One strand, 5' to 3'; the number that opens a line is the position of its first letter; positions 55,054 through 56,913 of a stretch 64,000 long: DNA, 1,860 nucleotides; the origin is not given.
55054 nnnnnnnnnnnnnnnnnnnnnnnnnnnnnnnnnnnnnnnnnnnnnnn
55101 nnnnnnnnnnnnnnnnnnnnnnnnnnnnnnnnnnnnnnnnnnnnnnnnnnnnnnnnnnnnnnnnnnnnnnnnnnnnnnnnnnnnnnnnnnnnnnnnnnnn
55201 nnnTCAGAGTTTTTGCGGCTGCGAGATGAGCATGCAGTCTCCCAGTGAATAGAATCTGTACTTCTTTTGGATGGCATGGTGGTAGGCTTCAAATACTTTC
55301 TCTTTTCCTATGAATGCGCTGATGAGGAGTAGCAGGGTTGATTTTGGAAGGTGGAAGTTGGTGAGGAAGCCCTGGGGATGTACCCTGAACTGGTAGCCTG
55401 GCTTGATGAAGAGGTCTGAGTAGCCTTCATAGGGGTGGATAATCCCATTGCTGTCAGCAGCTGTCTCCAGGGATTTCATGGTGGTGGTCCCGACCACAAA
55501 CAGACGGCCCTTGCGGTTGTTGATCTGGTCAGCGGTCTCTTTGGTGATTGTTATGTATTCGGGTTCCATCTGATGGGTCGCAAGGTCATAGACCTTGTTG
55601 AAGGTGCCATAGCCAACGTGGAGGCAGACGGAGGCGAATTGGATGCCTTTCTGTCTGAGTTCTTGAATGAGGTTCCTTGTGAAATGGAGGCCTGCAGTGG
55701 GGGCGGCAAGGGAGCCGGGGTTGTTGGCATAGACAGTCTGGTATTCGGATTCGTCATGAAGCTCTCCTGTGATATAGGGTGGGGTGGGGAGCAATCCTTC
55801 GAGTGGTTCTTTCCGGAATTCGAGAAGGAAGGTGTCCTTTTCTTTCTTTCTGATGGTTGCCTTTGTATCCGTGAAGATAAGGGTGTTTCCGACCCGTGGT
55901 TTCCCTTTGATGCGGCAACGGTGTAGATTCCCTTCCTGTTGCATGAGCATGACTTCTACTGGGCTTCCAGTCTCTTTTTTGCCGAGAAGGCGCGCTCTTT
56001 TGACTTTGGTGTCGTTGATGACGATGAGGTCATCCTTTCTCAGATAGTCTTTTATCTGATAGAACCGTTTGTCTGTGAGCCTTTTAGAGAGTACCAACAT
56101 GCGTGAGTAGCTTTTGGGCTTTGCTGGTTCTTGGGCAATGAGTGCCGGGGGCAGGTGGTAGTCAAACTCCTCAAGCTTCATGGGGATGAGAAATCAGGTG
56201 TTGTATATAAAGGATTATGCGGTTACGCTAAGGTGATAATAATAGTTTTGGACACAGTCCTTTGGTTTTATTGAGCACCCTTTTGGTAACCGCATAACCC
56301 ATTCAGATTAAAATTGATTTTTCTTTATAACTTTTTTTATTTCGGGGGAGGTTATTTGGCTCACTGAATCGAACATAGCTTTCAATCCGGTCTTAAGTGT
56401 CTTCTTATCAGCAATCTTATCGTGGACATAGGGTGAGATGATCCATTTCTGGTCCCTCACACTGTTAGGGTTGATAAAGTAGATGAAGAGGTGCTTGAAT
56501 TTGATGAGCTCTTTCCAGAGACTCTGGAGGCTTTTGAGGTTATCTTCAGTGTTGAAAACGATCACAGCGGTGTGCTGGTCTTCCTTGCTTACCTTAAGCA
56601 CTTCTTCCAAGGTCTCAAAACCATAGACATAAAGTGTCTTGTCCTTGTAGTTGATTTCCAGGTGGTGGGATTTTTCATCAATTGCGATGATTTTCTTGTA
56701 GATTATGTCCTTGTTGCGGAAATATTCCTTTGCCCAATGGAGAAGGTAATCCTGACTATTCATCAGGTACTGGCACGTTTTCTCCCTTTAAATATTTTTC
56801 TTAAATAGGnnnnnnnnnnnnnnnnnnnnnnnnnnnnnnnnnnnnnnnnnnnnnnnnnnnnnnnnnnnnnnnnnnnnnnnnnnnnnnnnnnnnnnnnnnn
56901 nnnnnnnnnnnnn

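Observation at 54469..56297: Bacterial-type queuosine genes (queA, queH) in an archaeal context, with a PRC-barrel gene fused in operon and a 12-bp inverted repeat upstream of queA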

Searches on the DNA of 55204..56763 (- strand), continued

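Call 110: search_with_rna_model(model_id=R1, sources=[L112, L113, L114, L098, L097, L099, L100, L101, L092, L095, L096], max_evalue=1, filters=off, show_alignments=2)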
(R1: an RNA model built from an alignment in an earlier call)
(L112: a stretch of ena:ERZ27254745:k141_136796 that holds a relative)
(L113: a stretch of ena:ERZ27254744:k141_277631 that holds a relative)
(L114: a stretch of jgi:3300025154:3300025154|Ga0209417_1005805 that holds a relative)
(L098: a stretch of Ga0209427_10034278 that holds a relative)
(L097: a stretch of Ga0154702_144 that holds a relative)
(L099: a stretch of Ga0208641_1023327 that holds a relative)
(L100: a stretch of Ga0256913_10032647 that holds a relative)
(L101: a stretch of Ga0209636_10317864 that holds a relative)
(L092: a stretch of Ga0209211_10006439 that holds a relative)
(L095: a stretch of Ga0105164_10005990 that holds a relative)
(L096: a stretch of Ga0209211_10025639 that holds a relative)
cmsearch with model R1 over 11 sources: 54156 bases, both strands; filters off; matches with E-value up to 1: 3.
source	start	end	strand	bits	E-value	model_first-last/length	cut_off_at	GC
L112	4621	4690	+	29.8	1.9e-05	1-82/82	no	0.44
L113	4605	4674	+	29.8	1.9e-05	1-82/82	no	0.44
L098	3267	3338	+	17.7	0.037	1-82/82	no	0.32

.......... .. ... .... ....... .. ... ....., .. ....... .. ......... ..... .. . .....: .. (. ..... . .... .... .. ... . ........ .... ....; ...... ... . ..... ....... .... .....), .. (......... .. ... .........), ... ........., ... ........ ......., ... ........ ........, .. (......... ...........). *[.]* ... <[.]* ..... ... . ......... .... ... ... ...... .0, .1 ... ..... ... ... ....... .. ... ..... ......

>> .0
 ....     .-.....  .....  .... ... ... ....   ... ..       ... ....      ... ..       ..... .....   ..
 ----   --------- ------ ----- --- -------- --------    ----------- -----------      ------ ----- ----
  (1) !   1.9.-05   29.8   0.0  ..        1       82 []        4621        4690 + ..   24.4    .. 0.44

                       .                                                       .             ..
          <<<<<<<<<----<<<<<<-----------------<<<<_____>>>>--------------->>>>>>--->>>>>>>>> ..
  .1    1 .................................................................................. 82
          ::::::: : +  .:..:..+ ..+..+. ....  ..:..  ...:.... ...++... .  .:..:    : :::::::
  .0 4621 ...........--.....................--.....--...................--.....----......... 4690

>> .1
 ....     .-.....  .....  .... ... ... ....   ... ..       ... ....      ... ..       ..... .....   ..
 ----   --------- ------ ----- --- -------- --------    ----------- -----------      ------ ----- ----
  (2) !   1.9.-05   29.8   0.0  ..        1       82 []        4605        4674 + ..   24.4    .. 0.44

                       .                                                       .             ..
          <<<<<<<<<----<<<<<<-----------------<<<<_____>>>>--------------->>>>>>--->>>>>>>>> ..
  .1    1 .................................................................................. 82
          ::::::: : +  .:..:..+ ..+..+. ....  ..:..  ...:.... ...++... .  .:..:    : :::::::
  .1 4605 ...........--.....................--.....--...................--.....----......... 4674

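Call 113: search_with_rna_model(model_id=R1, sources=[L003, L004, L005, L007, L008, L009, L010, L011, L013, L014, L015, L016, L017, L018, L019, L020, L021, L022, L023, L024, L025, L026, L027, L028, L029, L030, L031, L032, L033, L034, L035, L036, L037, L038, L039, L040, L041, L042, L043, L044, L045, L046, L047, L048, L049, L050, L051, L052, L053, L054, L055, L056, L057, L058, L059, L060, L061, L062, L063, L064, L065, L066, L067, L068, L069, L070, L071, L072, L073, L074, L075, L076, L077, L078, L079, L080, L002, L006, L012, L103, L105, L106], max_evalue=1)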
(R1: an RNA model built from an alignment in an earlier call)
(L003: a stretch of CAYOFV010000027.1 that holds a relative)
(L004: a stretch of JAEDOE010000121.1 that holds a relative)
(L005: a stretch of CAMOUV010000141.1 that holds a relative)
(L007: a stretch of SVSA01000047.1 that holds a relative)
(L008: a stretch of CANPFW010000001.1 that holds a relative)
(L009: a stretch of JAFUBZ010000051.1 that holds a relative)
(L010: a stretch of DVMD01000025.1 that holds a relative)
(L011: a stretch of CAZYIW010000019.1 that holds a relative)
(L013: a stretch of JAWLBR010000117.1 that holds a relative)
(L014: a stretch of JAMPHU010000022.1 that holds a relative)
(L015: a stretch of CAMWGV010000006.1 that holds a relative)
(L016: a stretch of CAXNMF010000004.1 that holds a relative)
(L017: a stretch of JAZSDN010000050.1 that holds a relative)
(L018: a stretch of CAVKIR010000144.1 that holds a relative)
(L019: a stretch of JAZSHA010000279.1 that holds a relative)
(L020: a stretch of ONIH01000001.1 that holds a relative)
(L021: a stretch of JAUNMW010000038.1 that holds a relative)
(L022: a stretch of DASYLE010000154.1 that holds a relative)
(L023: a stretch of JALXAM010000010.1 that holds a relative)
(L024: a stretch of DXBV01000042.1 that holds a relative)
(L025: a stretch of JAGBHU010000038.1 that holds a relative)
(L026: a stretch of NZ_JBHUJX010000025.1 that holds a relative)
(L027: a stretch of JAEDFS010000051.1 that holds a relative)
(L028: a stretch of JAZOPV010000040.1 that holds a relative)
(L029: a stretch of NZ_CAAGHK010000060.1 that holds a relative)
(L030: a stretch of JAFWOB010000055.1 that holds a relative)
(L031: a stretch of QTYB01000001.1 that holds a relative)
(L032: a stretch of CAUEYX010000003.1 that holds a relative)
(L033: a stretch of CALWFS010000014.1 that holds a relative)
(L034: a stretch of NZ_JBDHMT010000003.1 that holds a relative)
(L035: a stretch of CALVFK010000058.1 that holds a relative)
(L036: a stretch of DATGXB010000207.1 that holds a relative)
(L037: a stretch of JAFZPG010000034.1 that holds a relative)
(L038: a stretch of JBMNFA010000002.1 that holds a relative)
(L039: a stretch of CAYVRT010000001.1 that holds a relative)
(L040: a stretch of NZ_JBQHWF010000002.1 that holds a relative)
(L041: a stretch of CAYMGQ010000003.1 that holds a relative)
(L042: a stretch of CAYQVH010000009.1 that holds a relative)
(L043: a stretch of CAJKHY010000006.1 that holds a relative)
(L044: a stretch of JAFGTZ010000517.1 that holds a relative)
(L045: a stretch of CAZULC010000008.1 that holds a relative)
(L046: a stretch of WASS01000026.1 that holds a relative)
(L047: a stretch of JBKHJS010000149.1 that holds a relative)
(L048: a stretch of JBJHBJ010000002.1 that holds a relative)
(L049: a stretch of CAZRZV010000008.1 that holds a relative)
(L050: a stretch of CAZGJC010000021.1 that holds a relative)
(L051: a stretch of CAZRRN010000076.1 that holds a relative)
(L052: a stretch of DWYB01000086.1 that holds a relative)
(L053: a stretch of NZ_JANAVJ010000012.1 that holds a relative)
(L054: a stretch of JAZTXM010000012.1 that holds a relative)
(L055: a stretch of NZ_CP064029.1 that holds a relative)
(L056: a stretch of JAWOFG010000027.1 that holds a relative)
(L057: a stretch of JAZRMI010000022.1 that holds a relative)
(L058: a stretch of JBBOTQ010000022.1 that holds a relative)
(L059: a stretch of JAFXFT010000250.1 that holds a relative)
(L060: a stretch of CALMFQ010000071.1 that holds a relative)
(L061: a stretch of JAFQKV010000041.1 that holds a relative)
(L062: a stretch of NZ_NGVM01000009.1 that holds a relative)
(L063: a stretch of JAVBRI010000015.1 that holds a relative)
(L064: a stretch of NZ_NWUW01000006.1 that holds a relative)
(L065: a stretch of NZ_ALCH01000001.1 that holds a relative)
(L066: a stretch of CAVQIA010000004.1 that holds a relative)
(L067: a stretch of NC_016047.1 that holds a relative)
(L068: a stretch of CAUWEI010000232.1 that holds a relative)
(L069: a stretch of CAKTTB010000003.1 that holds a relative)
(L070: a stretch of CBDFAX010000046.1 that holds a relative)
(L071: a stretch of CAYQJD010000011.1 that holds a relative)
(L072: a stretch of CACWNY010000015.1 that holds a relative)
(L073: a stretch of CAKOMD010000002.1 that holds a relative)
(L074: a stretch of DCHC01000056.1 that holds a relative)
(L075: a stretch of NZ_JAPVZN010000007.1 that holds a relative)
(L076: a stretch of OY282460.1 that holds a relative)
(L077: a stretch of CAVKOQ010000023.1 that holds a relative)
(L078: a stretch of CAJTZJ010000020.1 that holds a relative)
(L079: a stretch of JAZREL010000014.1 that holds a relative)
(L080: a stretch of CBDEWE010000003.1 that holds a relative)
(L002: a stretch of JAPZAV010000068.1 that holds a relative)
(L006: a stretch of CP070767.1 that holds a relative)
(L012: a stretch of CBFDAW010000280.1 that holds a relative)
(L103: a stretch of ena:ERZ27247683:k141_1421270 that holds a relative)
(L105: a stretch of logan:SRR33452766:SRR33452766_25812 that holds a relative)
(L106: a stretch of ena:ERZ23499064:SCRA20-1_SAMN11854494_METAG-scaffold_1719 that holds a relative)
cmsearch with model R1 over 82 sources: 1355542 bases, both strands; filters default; matches with E-value up to 1: 1.
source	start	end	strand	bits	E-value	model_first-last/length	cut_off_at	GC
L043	18414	18482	-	20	0.22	1-82/82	no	0.23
